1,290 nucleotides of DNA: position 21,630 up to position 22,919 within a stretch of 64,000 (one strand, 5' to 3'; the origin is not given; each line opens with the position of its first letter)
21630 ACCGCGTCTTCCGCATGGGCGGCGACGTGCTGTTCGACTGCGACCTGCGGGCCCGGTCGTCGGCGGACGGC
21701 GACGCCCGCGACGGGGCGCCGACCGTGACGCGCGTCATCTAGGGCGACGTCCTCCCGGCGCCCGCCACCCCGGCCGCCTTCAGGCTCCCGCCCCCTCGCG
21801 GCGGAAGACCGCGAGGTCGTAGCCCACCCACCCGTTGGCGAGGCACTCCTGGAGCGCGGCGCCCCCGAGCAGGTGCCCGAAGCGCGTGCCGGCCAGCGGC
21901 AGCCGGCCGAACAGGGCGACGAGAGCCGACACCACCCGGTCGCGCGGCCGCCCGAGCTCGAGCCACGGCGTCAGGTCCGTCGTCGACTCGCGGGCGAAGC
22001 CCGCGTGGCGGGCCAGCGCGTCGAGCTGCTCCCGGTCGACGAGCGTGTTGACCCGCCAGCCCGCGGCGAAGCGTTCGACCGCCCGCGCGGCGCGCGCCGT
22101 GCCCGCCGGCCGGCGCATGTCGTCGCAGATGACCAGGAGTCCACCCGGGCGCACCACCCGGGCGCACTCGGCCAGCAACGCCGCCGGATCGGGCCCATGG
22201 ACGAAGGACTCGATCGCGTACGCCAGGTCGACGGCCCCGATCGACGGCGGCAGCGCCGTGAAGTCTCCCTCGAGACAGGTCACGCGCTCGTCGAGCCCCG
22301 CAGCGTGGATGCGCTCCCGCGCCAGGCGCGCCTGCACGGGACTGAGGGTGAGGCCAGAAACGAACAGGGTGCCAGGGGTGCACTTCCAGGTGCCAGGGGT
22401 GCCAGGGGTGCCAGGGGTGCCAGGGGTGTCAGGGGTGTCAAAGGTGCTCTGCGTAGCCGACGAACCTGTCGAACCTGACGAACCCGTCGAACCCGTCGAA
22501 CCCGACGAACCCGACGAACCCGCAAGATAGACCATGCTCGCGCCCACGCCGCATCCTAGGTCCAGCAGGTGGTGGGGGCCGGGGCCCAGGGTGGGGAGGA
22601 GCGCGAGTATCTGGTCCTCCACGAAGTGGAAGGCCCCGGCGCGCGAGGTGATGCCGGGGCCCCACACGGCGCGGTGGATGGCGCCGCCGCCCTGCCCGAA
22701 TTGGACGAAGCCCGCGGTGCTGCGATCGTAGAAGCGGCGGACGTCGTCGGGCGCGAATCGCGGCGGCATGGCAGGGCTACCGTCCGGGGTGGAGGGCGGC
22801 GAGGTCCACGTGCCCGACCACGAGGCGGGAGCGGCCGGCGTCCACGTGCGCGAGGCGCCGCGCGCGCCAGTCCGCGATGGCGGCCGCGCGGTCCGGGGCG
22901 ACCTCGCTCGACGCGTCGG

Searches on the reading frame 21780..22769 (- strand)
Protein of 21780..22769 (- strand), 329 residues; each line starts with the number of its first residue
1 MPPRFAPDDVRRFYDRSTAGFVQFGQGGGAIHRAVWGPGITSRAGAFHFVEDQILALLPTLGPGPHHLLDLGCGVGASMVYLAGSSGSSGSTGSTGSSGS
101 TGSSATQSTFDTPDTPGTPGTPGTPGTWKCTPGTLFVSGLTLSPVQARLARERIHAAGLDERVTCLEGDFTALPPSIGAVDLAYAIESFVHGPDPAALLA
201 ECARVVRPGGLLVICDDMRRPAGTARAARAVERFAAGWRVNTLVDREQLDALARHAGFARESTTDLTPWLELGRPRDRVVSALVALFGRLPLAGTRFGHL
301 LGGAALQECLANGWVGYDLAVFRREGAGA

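Call 32: find_homologous_proteins(query=window:21783-22769:-, max_evalue=1e-10)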
Query seq(329 aa) (329 aa): 1435 proteins with E <= 1e-10 among 8000 candidates; the best 120 are listed.
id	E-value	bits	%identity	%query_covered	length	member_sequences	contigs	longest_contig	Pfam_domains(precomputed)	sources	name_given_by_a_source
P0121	4.7e-104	367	54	98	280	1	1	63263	PF13847.13,PF13489.13,PF02353.27,PF13649.13,PF08241.19,PF08242.19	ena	-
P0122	1.2e-102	362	55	98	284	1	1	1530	PF13847.13,PF13489.13,PF02353.27,PF13649.13,PF08241.19,PF08242.19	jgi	jgi:SAM-dependent methyltransferase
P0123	1.3e-102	362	53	98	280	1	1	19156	PF13847.13,PF13489.13,PF02353.27,PF13649.13,PF08241.19,PF08242.19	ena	-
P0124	6.3e-102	360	54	98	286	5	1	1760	PF13847.13,PF13489.13,PF02353.27,PF13649.13,PF08241.19,PF08242.19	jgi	jgi:SAM-dependent methyltransferase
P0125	2.1e-101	358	54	98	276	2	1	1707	PF13847.13,PF13489.13,PF02353.27,PF13649.13,PF08241.19,PF08242.19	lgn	-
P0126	3.6e-101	357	54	98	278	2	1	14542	PF13847.13,PF13489.13,PF02353.27,PF13649.13,PF08241.19,PF08242.19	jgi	jgi:SAM-dependent methyltransferase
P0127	3.7e-101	357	54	99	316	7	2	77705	PF13847.13,PF13489.13,PF02353.27,PF13649.13,PF08241.19,PF08242.19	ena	-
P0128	4.3e-101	357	52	98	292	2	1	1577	PF13847.13,PF13489.13,PF02353.27,PF13649.13,PF00891.25,PF08241.19,PF08242.19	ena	-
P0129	6.5e-101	356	53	98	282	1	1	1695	PF13847.13,PF13489.13,PF02353.27,PF13649.13,PF08241.19,PF08242.19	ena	-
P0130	7.1e-101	356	53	98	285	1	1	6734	PF13847.13,PF13489.13,PF02353.27,PF13649.13,PF08241.19,PF08242.19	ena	-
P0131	1.1e-100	355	52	98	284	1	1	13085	PF13847.13,PF13489.13,PF02353.27,PF13649.13,PF08241.19,PF08242.19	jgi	jgi:cyclopropane fatty-acyl-phospholipid synthase-like methyltransferase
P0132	2.6e-100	354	53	98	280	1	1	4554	PF13847.13,PF13489.13,PF02353.27,PF13649.13,PF08241.19,PF08242.19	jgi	jgi:SAM-dependent methyltransferase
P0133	3.4e-100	354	54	98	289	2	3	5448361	PF13847.13,PF13489.13,PF02353.27,PF13649.13,PF08241.19,PF08242.19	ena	-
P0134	4.0e-100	354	52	98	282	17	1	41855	PF13847.13,PF13489.13,PF02353.27,PF13649.13,PF08241.19,PF08242.19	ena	-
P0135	5.3e-100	353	54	98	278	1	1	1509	PF13847.13,PF13489.13,PF02353.27,PF13649.13,PF08241.19,PF08242.19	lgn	-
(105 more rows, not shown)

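Call 66: search_protein_families(library=pfam, proteins=[window:21780-22769:-], max_evalue=0.01)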
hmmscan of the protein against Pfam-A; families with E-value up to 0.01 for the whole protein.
window:21780-22769:- (329 aa): 8 families
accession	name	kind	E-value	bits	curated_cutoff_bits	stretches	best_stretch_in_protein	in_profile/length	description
PF08241.18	Methyltransf_11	-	1.4e-14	54.9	21.2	1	137-214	21-95/95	Methyltransferase domain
PF13649.12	Methyltransf_25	-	2.8e-13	50.8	27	1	136-210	23-97/97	Methyltransferase domain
PF13489.12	Methyltransf_23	-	1.6e-09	38.2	27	1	47-259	6-160/164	Methyltransferase domain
PF08242.18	Methyltransf_12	-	7.5e-08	33.4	30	1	137-212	23-98/98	Methyltransferase domain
PF13847.12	Methyltransf_31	-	2.8e-07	30.8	27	1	142-216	36-111/145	Methyltransferase domain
PF02353.26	CMAS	-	2.1e-06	27.7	27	1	137-214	88-164/273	Mycolic acid cyclopropane synthetase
PF01391.23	Collagen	-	0.00053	20.1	27.2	1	84-126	4-46/60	Collagen triple helix repeat (20 copies)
PF00891.24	Methyltransf_2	-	0.0024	17.7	22.3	0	148-227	99-177/210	O-methyltransferase domain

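Call 78: predict_structure(alignment_id=A2)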
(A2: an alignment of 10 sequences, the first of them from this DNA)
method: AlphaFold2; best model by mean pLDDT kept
length: 329 residues; sequences in the alignment: 10
mean_pLDDT: 66.9   pTM: 0.72
mean pLDDT of the five models: 66.9, 65.3, 63.6, 63.0, 58.5
residues with pLDDT >= 90: 47; 70-90: 130; 50-70: 69; < 50: 83
segments of 3 or more residues with pLDDT < 50: 1-5, 22-29, 88-132, 279-299
pLDDT, mean of each block of 10 residues (from residue 1): 44 56 45 75 80 88 82 68 62 29 25 27 32 59 66 78 72 82 81 78 93 91 84 70 84 96 86 54 43 44 68 87 81
secondary structure, 60 per line:
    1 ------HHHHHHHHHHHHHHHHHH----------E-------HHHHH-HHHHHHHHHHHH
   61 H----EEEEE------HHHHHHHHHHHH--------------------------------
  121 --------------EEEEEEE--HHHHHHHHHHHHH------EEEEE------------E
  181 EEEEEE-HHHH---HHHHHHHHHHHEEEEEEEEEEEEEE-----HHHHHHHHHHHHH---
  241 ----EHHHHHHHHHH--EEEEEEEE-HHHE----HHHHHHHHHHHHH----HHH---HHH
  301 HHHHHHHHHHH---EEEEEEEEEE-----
elements in order: H7-24 H43-47 H49-61 E66-70 H77-88 E135-141 H144-156 E163-167 E180-186 H188-191 H195-205 E206-219 H225-237 H246-255 E258-265 H275-287 H298-311 E315-324
